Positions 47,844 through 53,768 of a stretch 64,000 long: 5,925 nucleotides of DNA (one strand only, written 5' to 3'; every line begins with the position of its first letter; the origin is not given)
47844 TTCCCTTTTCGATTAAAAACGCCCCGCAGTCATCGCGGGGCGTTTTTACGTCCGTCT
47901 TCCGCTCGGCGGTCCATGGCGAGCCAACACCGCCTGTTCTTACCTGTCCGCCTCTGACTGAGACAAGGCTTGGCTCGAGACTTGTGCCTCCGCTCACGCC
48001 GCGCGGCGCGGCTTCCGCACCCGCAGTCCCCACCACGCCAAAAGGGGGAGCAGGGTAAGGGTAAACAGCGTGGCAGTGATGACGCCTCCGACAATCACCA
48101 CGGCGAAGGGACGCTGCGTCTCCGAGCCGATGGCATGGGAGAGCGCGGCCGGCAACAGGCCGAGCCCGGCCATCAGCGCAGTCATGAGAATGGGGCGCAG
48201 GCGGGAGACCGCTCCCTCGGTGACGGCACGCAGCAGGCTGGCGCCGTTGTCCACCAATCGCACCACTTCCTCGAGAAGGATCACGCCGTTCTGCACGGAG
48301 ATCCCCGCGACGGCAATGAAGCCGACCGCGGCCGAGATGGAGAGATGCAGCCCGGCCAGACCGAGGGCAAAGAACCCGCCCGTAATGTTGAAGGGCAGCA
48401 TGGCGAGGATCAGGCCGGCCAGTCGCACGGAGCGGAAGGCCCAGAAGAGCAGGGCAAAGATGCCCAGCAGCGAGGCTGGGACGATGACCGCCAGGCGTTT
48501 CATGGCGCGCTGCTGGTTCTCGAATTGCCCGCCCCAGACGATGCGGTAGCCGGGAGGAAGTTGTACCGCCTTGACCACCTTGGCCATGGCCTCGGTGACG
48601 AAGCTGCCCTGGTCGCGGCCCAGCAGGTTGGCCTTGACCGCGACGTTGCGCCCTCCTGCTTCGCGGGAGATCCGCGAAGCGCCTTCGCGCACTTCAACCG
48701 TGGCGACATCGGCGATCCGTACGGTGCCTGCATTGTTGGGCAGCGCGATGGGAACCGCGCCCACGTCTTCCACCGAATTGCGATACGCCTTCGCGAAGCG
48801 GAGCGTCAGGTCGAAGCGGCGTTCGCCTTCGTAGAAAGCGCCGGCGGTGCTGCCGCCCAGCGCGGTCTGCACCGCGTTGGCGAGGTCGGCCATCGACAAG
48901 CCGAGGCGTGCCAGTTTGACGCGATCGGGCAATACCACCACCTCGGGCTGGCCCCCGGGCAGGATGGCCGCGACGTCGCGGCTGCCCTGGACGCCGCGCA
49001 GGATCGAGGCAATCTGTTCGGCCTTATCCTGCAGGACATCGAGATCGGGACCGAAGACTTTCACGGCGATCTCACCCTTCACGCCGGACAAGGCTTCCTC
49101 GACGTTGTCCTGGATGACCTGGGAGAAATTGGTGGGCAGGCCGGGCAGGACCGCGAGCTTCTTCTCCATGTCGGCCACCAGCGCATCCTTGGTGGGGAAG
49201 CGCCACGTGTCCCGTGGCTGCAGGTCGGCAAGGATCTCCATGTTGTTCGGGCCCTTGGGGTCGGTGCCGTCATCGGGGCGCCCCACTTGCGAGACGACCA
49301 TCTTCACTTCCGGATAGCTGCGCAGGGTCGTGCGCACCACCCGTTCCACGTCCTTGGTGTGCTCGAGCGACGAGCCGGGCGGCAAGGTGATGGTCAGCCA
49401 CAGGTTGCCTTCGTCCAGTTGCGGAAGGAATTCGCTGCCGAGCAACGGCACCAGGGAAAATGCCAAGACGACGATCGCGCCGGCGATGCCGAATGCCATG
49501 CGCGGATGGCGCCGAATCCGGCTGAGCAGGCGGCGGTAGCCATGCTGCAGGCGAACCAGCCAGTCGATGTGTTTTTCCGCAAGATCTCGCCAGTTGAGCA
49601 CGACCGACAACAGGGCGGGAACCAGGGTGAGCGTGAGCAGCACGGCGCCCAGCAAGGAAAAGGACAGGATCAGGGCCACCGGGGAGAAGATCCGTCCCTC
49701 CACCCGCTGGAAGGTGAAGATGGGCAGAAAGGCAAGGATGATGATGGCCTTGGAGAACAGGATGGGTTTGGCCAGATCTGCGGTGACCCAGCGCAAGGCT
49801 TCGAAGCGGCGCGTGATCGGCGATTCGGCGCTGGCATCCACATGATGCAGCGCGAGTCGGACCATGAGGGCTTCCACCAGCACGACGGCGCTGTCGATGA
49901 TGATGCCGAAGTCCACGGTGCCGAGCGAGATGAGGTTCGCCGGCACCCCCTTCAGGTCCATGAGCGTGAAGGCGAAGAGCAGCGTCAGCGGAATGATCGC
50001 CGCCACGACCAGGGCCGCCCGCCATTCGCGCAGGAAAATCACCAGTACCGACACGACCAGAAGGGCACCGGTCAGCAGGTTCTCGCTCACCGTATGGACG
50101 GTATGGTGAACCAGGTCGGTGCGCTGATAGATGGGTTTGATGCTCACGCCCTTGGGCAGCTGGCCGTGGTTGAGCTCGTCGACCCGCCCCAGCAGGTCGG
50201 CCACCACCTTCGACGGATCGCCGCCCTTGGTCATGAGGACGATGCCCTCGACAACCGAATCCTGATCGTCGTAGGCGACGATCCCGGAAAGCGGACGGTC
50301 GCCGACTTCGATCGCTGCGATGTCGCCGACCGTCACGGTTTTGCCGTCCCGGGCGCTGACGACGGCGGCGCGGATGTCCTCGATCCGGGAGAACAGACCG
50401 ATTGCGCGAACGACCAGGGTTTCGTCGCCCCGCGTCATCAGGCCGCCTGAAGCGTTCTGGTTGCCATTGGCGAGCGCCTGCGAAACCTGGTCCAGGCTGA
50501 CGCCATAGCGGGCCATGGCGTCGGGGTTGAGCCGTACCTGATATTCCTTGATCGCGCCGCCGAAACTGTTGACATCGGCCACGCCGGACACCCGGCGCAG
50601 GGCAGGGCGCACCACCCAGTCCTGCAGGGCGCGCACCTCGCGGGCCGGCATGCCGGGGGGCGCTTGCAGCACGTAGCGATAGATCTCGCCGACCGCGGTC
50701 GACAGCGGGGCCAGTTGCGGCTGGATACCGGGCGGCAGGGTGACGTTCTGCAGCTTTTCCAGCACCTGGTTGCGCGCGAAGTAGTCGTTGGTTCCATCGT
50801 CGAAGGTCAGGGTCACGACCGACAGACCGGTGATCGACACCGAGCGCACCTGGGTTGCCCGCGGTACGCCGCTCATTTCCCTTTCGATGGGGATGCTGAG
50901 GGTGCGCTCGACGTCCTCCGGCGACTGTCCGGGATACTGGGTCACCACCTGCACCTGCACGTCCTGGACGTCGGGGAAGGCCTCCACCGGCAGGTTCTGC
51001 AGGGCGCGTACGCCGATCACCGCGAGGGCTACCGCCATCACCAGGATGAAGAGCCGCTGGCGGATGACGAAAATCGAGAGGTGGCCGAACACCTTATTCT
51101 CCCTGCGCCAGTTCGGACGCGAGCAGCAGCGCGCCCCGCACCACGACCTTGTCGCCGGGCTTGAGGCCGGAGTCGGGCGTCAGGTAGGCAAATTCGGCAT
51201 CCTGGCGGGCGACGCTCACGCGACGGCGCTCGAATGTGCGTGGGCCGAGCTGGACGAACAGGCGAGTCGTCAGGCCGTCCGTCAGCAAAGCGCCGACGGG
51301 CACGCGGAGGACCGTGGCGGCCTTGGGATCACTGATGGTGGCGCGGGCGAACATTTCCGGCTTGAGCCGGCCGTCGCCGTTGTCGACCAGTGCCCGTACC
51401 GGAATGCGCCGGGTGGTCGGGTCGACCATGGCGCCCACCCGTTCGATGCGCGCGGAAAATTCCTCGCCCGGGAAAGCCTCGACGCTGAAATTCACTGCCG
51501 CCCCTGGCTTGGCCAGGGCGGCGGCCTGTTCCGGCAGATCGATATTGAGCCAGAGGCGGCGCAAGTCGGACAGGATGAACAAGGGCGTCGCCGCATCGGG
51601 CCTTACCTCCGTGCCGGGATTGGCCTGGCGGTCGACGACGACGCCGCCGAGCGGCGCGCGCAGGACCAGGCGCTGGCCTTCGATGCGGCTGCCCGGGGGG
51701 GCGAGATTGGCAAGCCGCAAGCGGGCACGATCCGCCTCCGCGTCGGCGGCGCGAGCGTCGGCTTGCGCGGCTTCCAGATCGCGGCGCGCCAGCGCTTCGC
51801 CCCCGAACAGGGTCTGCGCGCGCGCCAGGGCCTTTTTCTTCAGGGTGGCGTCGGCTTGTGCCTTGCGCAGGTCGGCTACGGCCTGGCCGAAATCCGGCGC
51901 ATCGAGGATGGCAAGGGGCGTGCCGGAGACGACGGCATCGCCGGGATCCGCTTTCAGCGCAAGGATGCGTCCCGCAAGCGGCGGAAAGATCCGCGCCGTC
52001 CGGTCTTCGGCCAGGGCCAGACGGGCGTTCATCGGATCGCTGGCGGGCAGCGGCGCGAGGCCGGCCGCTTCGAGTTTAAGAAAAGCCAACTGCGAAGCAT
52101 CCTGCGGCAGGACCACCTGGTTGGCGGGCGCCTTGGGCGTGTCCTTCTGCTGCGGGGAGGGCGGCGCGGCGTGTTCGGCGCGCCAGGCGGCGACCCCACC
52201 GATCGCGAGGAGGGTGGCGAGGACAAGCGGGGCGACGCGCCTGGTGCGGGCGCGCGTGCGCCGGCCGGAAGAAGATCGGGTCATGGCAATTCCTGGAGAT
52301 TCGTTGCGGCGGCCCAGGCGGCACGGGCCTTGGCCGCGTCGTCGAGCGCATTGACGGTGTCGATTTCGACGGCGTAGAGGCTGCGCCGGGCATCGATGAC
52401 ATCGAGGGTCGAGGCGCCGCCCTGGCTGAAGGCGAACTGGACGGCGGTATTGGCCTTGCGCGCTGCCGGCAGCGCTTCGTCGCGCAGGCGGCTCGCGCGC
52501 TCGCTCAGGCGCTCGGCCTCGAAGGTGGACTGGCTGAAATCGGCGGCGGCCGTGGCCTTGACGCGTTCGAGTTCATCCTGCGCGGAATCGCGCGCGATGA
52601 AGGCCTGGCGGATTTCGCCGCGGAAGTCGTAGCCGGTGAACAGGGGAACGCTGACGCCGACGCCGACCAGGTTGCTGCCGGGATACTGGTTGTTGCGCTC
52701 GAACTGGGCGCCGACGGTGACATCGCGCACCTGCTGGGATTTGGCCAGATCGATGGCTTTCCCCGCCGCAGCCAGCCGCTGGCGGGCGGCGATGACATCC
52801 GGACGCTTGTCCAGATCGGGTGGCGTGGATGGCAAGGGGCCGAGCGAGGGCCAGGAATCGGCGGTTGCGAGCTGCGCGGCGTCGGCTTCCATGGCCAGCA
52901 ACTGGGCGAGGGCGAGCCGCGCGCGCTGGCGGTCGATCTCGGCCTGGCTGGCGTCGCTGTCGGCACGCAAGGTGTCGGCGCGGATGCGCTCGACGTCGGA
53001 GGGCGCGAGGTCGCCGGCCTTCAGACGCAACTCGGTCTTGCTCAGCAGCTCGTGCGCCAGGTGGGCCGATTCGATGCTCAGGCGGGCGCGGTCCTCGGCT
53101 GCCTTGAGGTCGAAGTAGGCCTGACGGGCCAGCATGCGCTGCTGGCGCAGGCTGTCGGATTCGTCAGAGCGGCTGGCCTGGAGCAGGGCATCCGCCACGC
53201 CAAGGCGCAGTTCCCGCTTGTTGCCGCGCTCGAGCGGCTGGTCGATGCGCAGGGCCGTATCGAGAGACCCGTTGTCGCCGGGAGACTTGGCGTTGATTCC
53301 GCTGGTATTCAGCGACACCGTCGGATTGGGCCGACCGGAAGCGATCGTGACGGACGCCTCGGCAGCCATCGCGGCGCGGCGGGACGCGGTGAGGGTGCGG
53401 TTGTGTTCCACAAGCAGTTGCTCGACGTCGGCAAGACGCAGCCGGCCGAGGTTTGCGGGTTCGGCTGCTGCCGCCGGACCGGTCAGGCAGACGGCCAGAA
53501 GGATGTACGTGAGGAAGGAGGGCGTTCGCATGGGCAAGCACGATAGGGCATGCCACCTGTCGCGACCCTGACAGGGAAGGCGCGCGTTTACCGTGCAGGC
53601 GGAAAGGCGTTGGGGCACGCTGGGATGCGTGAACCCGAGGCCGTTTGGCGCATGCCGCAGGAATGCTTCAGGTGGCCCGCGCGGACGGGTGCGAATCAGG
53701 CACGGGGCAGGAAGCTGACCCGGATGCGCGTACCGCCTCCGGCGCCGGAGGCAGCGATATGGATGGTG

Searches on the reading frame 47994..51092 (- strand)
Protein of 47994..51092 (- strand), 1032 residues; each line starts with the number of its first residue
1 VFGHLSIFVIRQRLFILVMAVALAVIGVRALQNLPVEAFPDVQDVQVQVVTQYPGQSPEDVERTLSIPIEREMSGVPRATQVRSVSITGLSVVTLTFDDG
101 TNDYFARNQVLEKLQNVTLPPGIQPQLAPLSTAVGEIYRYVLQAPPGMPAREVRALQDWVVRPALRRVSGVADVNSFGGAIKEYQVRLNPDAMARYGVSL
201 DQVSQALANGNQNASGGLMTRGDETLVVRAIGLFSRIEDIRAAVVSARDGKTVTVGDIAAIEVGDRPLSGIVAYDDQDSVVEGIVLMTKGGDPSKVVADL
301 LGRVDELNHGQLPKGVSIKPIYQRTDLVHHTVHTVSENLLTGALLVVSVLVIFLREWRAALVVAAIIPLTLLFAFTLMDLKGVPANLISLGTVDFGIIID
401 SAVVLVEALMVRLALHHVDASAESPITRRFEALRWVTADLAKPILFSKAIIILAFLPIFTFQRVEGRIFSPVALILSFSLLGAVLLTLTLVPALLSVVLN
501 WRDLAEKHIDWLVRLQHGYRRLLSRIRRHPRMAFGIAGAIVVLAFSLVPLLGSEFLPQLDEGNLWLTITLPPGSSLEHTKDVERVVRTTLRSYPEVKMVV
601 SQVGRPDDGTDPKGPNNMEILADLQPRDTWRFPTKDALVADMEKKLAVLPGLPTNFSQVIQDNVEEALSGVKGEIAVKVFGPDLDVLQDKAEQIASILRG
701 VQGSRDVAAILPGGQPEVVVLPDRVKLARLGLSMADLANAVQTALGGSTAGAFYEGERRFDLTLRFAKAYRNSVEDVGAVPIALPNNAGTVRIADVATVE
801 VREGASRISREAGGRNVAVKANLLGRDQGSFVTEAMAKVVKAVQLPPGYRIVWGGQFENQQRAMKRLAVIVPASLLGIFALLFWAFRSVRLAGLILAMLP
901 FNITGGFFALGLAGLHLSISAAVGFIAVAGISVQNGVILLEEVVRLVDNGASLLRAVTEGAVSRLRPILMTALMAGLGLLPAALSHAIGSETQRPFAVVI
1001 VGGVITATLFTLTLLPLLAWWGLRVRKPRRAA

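Call 4: search_protein_families(library=pfam, proteins=[window:47994-51092:-], max_evalue=0.01)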
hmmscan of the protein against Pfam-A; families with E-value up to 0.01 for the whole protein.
window:47994-51092:- (1032 aa): 2 families
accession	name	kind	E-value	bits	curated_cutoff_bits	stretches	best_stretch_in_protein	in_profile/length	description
PF00873.25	ACR_tran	-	2e-256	853.9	28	1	7-1018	3-1016/1021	AcrB/AcrD/AcrF family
PF03176.21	MMPL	-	0.0011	18.4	20.5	0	328-532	138-332/333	MMPL family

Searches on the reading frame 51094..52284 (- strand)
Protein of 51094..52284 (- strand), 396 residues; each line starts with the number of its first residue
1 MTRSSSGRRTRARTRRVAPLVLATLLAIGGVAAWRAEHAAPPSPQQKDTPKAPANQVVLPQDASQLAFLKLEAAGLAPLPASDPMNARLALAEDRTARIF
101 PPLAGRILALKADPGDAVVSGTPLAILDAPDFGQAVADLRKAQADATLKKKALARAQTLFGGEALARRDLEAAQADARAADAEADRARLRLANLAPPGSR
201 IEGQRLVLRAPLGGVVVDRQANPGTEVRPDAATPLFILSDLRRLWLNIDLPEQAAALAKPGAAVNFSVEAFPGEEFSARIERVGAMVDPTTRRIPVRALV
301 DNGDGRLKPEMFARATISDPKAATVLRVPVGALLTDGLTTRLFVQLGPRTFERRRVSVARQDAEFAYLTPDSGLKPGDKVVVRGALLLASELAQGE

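Call 89: search_protein_families(library=pfam, proteins=[window:51094-52284:-], max_evalue=0.00001)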
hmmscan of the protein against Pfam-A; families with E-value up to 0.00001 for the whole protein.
window:51094-52284:- (396 aa): 2 families
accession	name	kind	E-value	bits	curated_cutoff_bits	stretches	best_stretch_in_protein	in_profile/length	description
PF16576.10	HlyD_D23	-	3.9e-36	124.8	30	1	87-313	10-214/214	Barrel-sandwich domain of CusB or HlyD membrane-fusion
PF13437.12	HlyD_3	-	2.6e-18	67.1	22.2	1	207-309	1-105/106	HlyD family secretion protein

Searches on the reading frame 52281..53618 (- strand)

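Call 89: search_protein_families(library=pfam, proteins=[window:52281-53618:-], max_evalue=0.00001)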
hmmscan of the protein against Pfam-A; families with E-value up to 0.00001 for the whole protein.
window:52281-53618:- (445 aa): 1 family
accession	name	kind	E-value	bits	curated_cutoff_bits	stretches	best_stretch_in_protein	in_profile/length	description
PF02321.23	OEP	-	1e-43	149.8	22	2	269-440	9-187/187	Outer membrane efflux protein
